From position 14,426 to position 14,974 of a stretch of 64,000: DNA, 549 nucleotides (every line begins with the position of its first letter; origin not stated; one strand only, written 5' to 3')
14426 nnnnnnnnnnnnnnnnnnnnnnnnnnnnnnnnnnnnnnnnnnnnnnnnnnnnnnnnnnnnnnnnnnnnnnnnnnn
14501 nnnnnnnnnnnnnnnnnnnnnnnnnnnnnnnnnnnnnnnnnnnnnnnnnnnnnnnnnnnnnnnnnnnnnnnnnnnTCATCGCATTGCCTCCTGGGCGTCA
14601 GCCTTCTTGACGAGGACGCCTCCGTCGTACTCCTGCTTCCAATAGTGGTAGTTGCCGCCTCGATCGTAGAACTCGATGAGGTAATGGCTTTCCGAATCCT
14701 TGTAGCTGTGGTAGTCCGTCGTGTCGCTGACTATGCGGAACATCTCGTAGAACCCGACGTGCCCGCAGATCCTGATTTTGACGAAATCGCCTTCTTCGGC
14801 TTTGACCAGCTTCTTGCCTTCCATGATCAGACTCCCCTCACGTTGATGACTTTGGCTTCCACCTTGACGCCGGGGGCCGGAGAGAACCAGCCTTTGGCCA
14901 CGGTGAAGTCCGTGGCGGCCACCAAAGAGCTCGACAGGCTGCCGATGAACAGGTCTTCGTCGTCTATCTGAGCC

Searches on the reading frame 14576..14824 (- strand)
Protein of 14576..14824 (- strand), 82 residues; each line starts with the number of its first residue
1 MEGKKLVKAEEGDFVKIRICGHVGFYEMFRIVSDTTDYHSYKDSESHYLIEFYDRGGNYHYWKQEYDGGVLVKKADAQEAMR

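Call 75: search_protein_families(library=pfam, proteins=[window:14576-14824:-], max_evalue=0.05)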
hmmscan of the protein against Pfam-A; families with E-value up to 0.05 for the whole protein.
window:14576-14824:- (82 aa): 1 family
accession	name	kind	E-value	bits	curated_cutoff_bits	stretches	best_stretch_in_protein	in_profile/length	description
PF24382.1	DUF7538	-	0.025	14.9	27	1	40-72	20-52/83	Family of unknown function (DUF7538)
